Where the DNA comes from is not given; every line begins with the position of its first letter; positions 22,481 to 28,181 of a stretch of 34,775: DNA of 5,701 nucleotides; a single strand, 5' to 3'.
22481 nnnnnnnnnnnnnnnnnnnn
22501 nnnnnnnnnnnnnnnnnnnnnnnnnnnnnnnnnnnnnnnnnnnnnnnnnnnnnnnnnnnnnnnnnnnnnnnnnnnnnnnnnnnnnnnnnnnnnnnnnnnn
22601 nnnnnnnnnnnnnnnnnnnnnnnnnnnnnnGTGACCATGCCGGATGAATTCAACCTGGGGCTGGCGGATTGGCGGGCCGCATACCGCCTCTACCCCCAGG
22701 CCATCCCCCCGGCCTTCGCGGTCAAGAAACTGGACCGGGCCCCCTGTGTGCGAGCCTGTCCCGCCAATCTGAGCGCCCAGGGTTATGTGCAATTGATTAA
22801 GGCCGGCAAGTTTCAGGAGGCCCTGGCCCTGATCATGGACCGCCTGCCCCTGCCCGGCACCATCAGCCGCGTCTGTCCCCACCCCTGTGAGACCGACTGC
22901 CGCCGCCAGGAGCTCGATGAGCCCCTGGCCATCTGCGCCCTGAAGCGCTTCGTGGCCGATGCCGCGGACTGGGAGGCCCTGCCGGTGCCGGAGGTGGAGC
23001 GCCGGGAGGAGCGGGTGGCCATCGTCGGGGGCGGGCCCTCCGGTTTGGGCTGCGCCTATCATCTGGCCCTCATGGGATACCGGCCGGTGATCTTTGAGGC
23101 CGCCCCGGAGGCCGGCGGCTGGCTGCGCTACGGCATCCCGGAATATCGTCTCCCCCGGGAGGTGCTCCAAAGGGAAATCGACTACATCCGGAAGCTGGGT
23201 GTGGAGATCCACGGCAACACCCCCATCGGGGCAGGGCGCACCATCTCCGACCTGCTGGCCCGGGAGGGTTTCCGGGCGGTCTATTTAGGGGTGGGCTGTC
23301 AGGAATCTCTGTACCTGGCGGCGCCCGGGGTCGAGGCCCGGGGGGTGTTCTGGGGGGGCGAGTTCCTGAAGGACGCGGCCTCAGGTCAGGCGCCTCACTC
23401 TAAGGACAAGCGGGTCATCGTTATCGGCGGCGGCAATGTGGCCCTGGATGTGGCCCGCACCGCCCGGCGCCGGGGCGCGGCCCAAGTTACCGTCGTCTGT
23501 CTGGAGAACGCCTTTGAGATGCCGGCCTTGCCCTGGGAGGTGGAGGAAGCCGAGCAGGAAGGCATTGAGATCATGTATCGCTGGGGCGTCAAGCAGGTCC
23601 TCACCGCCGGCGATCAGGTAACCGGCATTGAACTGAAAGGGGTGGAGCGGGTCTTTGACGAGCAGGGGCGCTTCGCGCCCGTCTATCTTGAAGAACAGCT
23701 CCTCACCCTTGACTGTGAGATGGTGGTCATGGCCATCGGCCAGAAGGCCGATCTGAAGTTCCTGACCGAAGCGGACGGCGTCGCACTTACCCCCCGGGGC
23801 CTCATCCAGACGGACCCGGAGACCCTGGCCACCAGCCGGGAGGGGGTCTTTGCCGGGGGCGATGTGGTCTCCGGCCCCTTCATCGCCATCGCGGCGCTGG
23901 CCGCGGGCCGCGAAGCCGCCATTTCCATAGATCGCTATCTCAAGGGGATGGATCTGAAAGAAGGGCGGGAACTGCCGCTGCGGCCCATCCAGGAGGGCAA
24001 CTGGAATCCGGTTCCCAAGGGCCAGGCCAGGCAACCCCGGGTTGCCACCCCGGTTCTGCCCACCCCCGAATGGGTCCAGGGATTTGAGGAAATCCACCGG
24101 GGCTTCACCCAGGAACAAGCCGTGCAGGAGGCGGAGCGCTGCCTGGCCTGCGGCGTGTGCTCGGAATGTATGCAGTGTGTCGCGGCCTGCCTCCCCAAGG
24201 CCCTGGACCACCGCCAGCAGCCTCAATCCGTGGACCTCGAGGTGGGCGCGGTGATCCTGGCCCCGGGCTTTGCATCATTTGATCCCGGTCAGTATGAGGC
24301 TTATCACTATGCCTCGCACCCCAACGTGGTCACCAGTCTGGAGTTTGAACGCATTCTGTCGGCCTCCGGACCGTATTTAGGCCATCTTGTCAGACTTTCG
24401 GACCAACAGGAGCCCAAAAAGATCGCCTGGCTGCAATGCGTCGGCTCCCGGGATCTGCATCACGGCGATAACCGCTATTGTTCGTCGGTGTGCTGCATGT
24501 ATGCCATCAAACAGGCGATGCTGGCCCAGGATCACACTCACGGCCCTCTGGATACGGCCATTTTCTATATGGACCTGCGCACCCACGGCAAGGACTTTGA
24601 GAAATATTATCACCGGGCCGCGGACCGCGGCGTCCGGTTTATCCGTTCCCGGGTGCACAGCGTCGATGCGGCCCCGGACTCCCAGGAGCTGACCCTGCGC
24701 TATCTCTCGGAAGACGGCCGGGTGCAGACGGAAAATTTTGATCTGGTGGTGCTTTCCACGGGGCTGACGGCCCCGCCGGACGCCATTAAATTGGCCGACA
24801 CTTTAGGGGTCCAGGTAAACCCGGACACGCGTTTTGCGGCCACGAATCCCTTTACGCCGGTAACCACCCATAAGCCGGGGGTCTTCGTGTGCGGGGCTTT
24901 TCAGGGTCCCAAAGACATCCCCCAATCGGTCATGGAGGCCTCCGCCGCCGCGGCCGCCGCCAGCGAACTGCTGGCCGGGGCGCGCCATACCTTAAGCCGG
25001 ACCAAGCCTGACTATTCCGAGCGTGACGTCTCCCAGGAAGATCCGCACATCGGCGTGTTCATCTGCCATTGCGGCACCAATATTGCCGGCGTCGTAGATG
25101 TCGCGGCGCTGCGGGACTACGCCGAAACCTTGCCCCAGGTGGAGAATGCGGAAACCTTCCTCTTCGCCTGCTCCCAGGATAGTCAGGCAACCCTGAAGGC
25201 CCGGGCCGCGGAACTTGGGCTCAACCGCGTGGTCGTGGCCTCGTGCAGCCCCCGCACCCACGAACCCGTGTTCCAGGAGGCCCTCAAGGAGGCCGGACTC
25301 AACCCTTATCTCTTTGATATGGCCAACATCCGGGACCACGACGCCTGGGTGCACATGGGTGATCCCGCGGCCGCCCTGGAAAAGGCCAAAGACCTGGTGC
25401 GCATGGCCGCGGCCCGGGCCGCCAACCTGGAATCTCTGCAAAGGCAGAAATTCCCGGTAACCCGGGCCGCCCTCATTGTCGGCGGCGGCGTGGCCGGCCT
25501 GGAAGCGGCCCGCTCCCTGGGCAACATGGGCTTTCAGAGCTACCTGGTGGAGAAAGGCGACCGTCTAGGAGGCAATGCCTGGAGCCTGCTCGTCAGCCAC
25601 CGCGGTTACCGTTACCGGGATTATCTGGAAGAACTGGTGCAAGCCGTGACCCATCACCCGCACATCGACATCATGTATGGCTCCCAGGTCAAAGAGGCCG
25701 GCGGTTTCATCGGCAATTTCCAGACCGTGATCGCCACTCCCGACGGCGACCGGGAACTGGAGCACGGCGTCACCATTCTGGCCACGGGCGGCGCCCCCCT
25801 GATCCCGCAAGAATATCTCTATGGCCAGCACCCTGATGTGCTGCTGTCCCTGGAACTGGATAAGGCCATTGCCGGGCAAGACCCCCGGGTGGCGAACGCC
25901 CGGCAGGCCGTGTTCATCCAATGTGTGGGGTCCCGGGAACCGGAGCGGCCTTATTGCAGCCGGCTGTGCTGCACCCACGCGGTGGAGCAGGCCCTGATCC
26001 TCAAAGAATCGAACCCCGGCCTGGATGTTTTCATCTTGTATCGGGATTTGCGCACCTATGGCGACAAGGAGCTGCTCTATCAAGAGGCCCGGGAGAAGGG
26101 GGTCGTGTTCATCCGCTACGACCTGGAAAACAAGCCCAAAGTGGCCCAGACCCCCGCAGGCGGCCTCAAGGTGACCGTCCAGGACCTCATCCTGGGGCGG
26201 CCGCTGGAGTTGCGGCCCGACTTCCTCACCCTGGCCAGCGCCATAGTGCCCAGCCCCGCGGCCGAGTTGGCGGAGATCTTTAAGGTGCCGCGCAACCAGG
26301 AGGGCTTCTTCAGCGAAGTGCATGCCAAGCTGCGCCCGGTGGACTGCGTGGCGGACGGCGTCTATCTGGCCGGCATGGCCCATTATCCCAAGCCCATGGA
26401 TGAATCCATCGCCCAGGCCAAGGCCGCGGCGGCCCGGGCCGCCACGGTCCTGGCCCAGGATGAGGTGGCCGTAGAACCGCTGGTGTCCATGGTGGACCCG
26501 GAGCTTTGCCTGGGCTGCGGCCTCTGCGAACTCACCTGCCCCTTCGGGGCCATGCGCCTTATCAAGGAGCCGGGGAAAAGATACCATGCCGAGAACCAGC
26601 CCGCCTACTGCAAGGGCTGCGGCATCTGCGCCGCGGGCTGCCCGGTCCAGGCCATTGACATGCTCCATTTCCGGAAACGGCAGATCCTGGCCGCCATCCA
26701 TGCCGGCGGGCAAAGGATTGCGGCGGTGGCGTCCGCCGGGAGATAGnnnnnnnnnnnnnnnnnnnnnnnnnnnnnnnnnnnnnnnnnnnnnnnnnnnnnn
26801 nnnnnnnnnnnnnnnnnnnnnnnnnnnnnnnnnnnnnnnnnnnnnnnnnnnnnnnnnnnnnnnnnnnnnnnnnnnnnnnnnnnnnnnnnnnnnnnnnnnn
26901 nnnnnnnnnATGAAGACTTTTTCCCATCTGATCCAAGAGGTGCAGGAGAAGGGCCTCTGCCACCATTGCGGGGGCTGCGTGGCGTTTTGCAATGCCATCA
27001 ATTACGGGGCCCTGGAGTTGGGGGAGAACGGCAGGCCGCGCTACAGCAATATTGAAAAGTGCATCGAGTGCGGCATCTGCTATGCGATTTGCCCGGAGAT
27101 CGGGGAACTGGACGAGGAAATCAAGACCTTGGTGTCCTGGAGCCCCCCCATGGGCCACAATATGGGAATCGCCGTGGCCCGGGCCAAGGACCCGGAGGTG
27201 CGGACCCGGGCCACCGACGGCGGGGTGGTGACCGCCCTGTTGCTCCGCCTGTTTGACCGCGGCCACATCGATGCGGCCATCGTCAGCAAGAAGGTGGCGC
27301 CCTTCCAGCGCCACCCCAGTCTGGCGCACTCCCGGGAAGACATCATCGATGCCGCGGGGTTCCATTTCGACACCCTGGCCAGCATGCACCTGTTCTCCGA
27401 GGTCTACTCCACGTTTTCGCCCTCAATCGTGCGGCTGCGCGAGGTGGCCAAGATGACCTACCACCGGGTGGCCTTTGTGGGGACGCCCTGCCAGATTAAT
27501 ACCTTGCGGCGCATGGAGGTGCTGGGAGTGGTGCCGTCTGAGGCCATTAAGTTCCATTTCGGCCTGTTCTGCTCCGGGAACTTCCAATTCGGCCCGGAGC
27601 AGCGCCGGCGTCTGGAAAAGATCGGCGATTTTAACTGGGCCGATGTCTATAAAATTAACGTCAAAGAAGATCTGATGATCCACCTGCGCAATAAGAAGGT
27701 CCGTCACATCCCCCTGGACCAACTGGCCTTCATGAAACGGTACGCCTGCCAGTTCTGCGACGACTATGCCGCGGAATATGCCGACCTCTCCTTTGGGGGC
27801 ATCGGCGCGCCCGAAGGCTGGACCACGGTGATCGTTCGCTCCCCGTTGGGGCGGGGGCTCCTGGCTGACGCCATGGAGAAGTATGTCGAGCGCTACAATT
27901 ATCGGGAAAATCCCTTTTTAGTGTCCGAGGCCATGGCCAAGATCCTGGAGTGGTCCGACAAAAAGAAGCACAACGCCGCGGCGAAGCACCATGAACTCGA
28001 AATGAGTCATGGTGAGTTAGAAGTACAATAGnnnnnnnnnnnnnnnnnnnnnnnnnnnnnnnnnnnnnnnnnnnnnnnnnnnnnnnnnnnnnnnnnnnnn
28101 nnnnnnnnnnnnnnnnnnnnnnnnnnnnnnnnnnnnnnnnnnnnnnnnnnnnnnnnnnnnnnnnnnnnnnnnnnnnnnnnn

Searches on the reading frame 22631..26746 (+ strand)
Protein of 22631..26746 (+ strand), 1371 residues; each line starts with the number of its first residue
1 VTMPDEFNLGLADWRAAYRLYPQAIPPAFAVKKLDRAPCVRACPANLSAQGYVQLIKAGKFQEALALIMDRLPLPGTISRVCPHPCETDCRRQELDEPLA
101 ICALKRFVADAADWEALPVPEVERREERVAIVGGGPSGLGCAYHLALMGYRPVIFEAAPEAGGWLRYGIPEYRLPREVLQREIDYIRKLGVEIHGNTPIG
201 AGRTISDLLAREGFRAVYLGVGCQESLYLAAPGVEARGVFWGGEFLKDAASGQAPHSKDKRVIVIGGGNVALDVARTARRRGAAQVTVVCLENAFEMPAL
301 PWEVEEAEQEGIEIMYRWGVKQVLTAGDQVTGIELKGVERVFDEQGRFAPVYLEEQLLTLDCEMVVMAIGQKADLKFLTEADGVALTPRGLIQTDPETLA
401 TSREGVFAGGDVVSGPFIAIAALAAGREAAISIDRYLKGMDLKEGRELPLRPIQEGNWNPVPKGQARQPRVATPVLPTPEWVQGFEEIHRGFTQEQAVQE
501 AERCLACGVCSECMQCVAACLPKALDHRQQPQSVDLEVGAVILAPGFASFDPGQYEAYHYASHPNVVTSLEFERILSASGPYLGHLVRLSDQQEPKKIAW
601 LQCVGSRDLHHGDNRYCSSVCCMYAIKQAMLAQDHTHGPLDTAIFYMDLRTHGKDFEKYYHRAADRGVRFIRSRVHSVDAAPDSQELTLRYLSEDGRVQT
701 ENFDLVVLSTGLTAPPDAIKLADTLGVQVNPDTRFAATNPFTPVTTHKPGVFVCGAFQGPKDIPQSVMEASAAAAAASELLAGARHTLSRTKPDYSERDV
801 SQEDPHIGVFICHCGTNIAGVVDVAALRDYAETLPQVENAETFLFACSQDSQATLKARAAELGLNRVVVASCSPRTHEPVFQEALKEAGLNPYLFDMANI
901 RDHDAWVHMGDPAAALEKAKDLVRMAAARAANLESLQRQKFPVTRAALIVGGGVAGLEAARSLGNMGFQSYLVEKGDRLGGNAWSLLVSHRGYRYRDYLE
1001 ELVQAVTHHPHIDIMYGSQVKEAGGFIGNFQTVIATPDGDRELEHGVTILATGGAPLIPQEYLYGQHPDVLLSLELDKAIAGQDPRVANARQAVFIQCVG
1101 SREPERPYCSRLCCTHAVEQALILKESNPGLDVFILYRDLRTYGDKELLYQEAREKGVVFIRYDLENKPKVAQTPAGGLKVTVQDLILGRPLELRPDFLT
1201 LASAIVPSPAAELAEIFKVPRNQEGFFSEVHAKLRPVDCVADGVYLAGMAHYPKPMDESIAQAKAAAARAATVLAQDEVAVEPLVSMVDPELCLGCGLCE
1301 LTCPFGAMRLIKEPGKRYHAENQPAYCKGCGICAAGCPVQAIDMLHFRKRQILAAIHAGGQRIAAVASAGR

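Call 5: search_protein_families(library=pfam, proteins=[window:22631-26746:+], max_evalue=0.01)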
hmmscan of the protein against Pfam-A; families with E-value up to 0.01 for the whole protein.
window:22631-26746:+ (1371 aa): 28 families (the best 25 are shown)
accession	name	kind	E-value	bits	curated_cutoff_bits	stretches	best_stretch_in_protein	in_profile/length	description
PF07992.20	Pyr_redox_2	-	2.1e-44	152.5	26.1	4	128-426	2-291/291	Pyridine nucleotide-disulphide oxidoreductase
PF14691.11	Fer4_20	-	3.1e-19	69.3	25.8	2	36-112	29-108/113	Dihydroprymidine dehydrogenase domain II, 4Fe-4S cluster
PF00070.33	Pyr_redox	-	6.2e-16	59.1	22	2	261-336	1-80/82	Pyridine nucleotide-disulphide oxidoreductase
PF13738.12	Pyr_redox_3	-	1.2e-15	58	30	1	256-410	161-305/305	Pyridine nucleotide-disulphide oxidoreductase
PF13450.12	NAD_binding_8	-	1.9e-15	57.3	21.9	2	131-166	1-36/68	NAD(P)-binding Rossmann-like domain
PF01266.30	DAO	-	1.3e-13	51.6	27.9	2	128-162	1-35/353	FAD dependent oxidoreductase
PF14697.11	Fer4_21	-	1.6e-10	41.4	35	1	1287-1344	2-59/59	4Fe-4S dicluster domain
PF12838.12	Fer4_7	-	2.1e-08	34.9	27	2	1293-1341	2-52/52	4Fe-4S dicluster domain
PF01946.23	Thi4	-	2.4e-08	33.9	26.2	1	126-164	17-56/235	Thi4 family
PF00037.32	Fer4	-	1.9e-07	31.1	21.1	1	1288-1308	3-23/24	4Fe-4S binding domain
PF00890.30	FAD_binding_2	-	2.3e-07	30.8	20.4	1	948-982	3-37/414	FAD binding domain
PF12831.13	FAD_oxidored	-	3.2e-07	30.4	27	1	948-989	3-44/416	FAD dependent oxidoreductase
PF12837.12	Fer4_6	-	6.4e-07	29.5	25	2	1288-1307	4-23/24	4Fe-4S binding domain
PF13241.12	NAD_binding_7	-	8.2e-07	30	22.1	1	258-308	6-56/104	Putative NAD(P)-binding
PF01593.30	Amino_oxidase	-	1.2e-06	28.5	19.8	0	137-166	2-31/443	Flavin containing amine oxidoreductase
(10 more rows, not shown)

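Call 6: search_protein_families(library=ncbifam, proteins=[window:22631-26746:+], max_evalue=0.01)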
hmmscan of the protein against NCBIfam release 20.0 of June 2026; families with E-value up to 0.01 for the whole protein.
window:22631-26746:+ (1371 aa): 145 families (the best 25 are shown)
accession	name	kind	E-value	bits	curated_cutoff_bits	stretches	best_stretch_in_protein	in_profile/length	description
NF040770.1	hetero_SS_HdrA2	exception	1.5e-227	757.5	1100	3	503-783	283-562/777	CoB-CoM heterodisulfide reductase HdrA2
NF041778.1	hetero_SS_HdrA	equivalog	5.6e-157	523.8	1400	3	510-790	300-579/771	ferredoxin:CoB-CoM heterodisulfide reductase subunit HdrA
NF009410.0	PRK12771.1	subfamily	5.9e-157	523.6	516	3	35-539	46-543/566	NAD(P)-binding protein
NF041891.1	hdrA_Methbact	equivalog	2.6e-153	512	1300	3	497-782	275-557/762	ferredoxin:CoB-CoM heterodisulfide reductase subunit HdrA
NF009454.0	PRK12814.1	equivalog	1.9e-117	393.3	916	1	37-521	102-585/657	putative NADPH-dependent glutamate synthase small subunit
NF010590.0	PRK13984.1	equivalog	5e-107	358.5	946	2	36-439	195-608/611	putative oxidoreductase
NF009414.0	PRK12778.1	equivalog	1.7e-95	320.9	1103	2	36-438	336-750/752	bifunctional dihydroorotate dehydrogenase B NAD binding subunit/NADPH-dependent glutamate synthase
TIGR01316.1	gltA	equivalog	9.3e-83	278.5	471.75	2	35-437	34-449/449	NADPH-dependent glutamate synthase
TIGR03315.1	Se_ygfK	equivalog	4.1e-73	246.3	835.3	1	37-516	445-896/1012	putative selenate reductase subunit YgfK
NF009413.0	PRK12775.1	equivalog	1.9e-69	234.5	1895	1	37-438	339-755/1006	putative trifunctional 2-polyprenylphenol hydroxylase/glutamate synthase subunit beta/ferritin domain-containing protein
NF009408.0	PRK12769.1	equivalog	7.6e-69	232.5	1003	3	35-439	232-653/659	formate-dependent uric acid utilization protein AegA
TIGR01318.1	gltD_gamma_fam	subfamily_domain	3.7e-68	230.2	482.95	2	37-438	48-466/467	glutamate synthase, small subunit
NF045663.1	diclust_near_Sec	equivalog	4.2e-63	213.6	530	3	37-225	18-201/759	pyridine nucleotide-disulfide oxidoreductase/dicluster-binding protein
TIGR01317.1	GOGAT_sm_gam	subfamily_domain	7.3e-61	206.5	447.7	1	42-439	57-480/485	glutamate synthase small subunit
NF009451.0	PRK12809.1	equivalog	9.8e-57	192.6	1154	2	34-432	214-629/639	formate-dependent uric acid utilization protein YgfT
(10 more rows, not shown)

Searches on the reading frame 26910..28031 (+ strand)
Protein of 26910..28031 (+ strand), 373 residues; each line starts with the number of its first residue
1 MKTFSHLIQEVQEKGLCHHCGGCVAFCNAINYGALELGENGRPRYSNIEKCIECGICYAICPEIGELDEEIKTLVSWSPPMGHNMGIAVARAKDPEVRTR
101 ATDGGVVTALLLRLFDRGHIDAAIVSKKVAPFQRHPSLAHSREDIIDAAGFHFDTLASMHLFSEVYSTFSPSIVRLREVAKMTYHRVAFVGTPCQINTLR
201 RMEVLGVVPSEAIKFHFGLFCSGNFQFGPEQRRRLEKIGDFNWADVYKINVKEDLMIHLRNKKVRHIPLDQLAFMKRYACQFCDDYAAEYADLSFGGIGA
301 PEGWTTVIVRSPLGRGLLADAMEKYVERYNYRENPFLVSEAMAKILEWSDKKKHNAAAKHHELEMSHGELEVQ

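Call 5: search_protein_families(library=pfam, proteins=[window:26910-28031:+], max_evalue=0.01)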
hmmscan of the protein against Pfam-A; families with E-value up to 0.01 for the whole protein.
window:26910-28031:+ (373 aa): 12 families
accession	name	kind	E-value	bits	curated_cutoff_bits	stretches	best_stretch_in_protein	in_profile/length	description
PF04432.18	FrhB_FdhB_C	-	5.3e-34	117.7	23.3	1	185-325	2-141/150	Coenzyme F420 hydrogenase/dehydrogenase, beta subunit C terminus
PF04422.18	FrhB_FdhB_N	-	2.3e-17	63.3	22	1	89-154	3-69/78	Coenzyme F420 hydrogenase/dehydrogenase, beta subunit N-term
PF13237.11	Fer4_10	-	7.5e-08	32.6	25.5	1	12-62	4-53/53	4Fe-4S dicluster domain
PF12800.12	Fer4_4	-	1.6e-05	25.3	24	1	49-62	2-15/17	4Fe-4S binding domain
PF13183.11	Fer4_8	-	1.8e-05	25.6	27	1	48-68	2-22/68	4Fe-4S dicluster domain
PF14697.11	Fer4_21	-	1.8e-05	25.2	35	1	16-62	7-52/59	4Fe-4S dicluster domain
PF12837.12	Fer4_6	-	2.2e-05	24.6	25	1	47-63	5-21/24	4Fe-4S binding domain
PF12838.12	Fer4_7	-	3.8e-05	24.5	27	1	17-62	2-49/52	4Fe-4S dicluster domain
PF13187.11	Fer4_9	-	8.1e-05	23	27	1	17-63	2-49/52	4Fe-4S dicluster domain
PF00037.32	Fer4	-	0.0007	19.7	21.1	1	48-62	5-19/24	4Fe-4S binding domain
PF12797.12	Fer4_2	-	0.002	18.4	24.5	1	46-63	5-22/22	4Fe-4S binding domain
PF13370.11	Fer4_13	-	0.0028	18.7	24.5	1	49-72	4-27/58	4Fe-4S single cluster domain of Ferredoxin I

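Call 6: search_protein_families(library=ncbifam, proteins=[window:26910-28031:+], max_evalue=0.01)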
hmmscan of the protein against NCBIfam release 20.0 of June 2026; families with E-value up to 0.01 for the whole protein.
window:26910-28031:+ (373 aa): 16 families
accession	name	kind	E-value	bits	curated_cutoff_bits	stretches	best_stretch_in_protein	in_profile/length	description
NF006807.0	PRK09325.1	subfamily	1.7e-46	158.6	269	1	81-356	4-270/283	coenzyme F420-reducing hydrogenase subunit beta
TIGR03289.1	frhB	equivalog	1.4e-36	126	331.5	1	82-327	2-239/275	coenzyme F420 hydrogenase subunit beta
NF040616.1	F420_dehyd_FpoF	exception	1.5e-26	93.2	475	1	8-347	4-315/337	F420H2 dehydrogenase subunit FpoF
NF006808.0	PRK09326.1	equivalog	3.8e-26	91.8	444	1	8-348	5-317/341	F420H2 dehydrogenase subunit F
TIGR03294.1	FrhG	equivalog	6.7e-09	35.8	245.5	1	7-64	166-218/228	coenzyme F420 hydrogenase subunit gamma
NF042909.1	FMH_DH_FwdF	exception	0.00052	19.2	375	1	13-63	255-308/336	tungsten-dependent formylmethanofuran dehydrogenase subunit FwdF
NF042987.1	OGOR_delta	exception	0.0012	19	125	1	15-64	31-83/89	2-oxoglutarate ferredoxin oxidoreductase subunit delta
NF005505.0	PRK07118.1-4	equivalog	0.0012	18.4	378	1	12-63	135-185/265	Fe-S cluster domain-containing protein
TIGR04041.1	activase_YjjW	hypoth_equivalog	0.0015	18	250.2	1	15-63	41-84/276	YjjW family glycine radical enzyme activase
NF041837.1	rnfC_Methano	equivalog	0.0017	17.3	650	1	15-63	358-411/438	Rnf electron transport complex subunit RnfC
NF009051.0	PRK12385.1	equivalog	0.0019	17.7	333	1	44-66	142-164/244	succinate dehydrogenase/fumarate reductase iron-sulfur subunit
NF041836.1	rnfB_Methano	equivalog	0.002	17.6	445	1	13-63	136-185/265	Rnf electron transport complex subunit RnfB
TIGR02912.1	sulfite_red_C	equivalog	0.0026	16.8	324.1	1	13-63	167-215/314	sulfite reductase subunit C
NF006183.0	PRK08318.1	equivalog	0.0026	16.6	335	1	14-63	341-391/422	NAD-dependent dihydropyrimidine dehydrogenase subunit PreA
TIGR00384.1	dhsB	subfamily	0.0067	15.9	88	1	43-69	134-160/222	succinate dehydrogenase and fumarate reductase iron-sulfur protein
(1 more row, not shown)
